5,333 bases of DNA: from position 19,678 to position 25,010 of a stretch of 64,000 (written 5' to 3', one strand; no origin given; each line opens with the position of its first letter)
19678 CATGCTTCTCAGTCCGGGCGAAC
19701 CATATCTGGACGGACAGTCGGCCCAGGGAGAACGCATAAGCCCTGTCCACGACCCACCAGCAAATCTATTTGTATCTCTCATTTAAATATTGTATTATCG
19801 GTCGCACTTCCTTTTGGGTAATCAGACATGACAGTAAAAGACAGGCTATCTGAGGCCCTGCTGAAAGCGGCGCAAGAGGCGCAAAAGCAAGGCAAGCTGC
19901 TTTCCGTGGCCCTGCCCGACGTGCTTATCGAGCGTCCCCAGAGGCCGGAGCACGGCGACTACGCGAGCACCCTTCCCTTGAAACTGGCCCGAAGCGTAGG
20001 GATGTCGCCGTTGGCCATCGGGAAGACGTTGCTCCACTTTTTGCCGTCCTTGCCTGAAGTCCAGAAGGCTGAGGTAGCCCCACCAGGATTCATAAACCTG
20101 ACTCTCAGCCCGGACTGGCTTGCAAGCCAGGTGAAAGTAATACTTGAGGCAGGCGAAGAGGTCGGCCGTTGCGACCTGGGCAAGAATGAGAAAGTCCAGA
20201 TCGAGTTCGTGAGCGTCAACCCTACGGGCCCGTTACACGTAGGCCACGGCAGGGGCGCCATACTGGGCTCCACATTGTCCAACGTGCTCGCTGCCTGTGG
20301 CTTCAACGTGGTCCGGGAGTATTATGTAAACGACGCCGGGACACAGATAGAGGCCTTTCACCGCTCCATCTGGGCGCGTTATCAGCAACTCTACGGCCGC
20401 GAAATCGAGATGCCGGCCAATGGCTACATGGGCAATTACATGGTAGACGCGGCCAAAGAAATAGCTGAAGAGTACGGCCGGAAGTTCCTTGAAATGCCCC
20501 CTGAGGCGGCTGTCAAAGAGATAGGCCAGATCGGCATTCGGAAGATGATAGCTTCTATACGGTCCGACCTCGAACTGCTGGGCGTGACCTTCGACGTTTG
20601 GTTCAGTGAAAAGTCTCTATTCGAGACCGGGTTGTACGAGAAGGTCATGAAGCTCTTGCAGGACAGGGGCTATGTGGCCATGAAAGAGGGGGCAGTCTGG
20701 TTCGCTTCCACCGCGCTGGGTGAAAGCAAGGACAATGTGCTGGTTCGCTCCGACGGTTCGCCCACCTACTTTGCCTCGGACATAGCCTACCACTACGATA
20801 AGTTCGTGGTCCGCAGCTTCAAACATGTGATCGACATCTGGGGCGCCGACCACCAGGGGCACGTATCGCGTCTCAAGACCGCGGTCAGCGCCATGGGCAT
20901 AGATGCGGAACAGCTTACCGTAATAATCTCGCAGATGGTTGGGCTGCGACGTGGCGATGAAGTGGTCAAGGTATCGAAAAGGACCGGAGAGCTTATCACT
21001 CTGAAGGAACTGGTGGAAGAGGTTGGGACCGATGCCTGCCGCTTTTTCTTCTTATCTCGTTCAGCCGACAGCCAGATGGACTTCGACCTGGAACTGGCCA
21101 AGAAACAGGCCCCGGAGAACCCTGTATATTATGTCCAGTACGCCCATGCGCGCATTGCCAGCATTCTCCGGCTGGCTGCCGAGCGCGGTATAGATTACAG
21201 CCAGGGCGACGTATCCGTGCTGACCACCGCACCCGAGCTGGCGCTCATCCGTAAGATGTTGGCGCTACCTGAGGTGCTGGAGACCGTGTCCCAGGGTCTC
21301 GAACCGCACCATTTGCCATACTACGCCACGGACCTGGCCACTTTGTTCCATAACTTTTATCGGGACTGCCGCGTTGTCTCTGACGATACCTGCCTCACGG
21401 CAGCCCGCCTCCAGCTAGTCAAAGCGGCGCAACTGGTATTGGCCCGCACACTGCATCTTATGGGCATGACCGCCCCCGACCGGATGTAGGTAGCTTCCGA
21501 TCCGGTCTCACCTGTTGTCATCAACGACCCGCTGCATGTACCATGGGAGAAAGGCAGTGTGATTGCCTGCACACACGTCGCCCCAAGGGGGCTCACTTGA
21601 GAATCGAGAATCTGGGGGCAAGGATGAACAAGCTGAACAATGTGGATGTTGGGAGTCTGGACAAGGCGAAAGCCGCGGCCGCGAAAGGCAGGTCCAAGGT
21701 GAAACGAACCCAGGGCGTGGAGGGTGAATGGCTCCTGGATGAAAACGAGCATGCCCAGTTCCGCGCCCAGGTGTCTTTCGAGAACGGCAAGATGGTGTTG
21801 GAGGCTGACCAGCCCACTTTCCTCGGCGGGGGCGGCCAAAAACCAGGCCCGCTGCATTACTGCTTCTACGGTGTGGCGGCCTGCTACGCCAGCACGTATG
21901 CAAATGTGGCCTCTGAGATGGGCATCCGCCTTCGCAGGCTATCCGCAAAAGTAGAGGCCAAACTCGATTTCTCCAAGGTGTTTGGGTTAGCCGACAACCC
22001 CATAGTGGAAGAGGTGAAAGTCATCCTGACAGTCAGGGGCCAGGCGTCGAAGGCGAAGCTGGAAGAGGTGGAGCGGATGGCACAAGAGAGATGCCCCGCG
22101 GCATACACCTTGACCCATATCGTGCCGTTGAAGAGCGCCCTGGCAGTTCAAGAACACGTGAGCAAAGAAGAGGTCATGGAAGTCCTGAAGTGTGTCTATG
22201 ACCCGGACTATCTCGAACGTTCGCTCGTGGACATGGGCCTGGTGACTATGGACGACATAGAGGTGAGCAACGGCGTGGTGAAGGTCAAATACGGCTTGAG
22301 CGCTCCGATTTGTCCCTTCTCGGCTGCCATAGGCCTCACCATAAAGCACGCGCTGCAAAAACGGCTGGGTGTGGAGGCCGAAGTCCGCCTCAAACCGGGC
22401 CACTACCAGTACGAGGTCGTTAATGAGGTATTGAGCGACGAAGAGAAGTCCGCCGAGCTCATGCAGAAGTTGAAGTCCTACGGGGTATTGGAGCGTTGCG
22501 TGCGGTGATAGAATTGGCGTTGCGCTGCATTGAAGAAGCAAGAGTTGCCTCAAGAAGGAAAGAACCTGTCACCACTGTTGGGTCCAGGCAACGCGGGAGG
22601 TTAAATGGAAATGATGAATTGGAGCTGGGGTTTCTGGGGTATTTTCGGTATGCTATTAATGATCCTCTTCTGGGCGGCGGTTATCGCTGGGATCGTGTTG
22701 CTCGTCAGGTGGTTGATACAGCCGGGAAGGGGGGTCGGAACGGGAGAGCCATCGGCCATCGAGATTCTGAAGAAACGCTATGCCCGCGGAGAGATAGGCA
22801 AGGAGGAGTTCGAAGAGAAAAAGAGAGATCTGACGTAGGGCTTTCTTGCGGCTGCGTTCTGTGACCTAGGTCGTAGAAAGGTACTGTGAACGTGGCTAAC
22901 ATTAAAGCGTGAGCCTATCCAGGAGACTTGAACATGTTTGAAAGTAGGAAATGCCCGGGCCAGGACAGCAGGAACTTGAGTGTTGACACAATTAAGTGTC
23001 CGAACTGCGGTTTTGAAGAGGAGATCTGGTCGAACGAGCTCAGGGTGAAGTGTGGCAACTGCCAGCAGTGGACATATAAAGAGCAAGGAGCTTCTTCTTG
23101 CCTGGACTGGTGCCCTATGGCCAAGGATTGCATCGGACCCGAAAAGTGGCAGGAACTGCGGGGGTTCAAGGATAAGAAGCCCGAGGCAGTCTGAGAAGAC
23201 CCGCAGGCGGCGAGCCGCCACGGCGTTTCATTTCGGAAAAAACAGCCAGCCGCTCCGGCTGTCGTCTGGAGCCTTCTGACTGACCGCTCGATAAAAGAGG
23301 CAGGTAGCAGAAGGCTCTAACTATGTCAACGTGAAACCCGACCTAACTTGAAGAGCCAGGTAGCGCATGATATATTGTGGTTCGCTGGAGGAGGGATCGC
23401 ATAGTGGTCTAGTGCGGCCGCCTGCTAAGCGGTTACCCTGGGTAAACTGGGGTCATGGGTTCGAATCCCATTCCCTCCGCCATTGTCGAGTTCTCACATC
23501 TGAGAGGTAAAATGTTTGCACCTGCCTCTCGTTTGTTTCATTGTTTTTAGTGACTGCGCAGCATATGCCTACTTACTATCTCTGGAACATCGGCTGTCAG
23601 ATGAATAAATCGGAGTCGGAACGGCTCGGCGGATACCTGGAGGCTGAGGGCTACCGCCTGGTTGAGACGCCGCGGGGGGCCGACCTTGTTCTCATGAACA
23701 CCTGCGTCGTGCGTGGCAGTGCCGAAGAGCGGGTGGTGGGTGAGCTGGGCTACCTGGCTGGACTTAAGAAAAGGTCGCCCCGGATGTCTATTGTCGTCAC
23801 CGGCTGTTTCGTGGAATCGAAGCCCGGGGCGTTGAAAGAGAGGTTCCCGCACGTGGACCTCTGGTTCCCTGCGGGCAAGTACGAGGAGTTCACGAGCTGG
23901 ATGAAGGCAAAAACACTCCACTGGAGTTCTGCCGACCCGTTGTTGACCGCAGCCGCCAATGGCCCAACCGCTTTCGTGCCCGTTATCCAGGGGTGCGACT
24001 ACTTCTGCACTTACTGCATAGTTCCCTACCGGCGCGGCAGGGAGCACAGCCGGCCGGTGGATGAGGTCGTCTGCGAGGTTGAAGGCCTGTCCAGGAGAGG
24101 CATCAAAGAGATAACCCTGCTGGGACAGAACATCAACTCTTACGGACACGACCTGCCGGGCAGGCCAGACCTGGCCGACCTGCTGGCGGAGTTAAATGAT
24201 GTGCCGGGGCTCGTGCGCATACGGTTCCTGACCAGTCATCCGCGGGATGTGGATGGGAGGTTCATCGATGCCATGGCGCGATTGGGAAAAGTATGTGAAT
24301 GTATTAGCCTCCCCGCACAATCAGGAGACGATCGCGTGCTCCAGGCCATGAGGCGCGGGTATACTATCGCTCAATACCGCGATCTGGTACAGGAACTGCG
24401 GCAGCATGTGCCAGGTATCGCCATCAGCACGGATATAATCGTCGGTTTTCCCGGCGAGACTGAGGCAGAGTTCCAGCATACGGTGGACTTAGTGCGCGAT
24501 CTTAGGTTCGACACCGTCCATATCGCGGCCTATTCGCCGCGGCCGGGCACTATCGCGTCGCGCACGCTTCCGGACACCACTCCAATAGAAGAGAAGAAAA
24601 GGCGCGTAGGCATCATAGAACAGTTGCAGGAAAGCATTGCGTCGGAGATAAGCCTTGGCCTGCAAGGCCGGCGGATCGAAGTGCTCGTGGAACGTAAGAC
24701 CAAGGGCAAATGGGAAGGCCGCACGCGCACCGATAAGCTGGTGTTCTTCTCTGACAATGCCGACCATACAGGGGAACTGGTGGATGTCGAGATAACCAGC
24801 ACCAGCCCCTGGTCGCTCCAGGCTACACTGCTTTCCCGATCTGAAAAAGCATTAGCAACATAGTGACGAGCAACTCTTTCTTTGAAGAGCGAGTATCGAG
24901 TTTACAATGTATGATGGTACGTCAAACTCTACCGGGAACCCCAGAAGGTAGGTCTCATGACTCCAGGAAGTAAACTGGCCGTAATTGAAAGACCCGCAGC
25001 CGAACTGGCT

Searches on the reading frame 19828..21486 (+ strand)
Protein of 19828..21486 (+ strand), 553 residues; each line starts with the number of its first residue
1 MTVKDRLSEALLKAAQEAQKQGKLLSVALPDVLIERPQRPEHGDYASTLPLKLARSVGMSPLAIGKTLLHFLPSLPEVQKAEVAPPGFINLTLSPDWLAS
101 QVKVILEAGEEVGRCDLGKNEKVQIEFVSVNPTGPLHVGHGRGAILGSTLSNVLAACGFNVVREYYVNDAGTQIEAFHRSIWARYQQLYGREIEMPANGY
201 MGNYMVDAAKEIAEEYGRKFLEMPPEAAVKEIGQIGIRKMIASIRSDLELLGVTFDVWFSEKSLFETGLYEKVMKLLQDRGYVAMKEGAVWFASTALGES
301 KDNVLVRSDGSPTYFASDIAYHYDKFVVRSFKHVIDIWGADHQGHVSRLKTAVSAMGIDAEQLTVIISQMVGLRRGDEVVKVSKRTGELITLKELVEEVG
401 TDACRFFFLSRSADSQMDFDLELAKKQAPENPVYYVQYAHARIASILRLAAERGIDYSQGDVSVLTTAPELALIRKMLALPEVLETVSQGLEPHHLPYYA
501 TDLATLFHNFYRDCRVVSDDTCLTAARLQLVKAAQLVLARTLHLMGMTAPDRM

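Call 48: search_protein_families(library=pfam, proteins=[window:19828-21486:+], max_evalue=0.00001)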
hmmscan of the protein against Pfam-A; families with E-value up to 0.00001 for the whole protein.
window:19828-21486:+ (553 aa): 3 families
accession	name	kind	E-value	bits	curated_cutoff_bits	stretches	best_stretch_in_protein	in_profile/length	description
PF05746.21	DALR_1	-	8.4e-31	106.9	22.3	1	436-553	1-117/117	DALR anticodon binding domain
PF00750.26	tRNA-synt_1d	-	5.4e-25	88.5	23.3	1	102-401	2-300/349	tRNA synthetases class I (R), catalytic domain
PF03485.21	Arg_tRNA_synt_N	-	6e-17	62.5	21.5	1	5-93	5-85/85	Arginyl tRNA synthetase N terminal domain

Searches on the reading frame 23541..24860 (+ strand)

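Call 48: search_protein_families(library=pfam, proteins=[window:23541-24860:+], max_evalue=0.00001)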
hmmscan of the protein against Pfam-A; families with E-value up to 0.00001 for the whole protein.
window:23541-24860:+ (440 aa): 3 families
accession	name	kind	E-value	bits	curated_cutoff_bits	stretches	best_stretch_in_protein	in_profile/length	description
PF04055.27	Radical_SAM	-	1.2e-28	100.7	29.5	1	147-318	2-166/166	Radical SAM superfamily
PF00919.26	UPF0004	-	1.2e-24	86.6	27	1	12-109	2-97/98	Uncharacterized protein family UPF0004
PF01938.26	TRAM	-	1e-08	35.4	21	1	375-431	4-61/61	TRAM domain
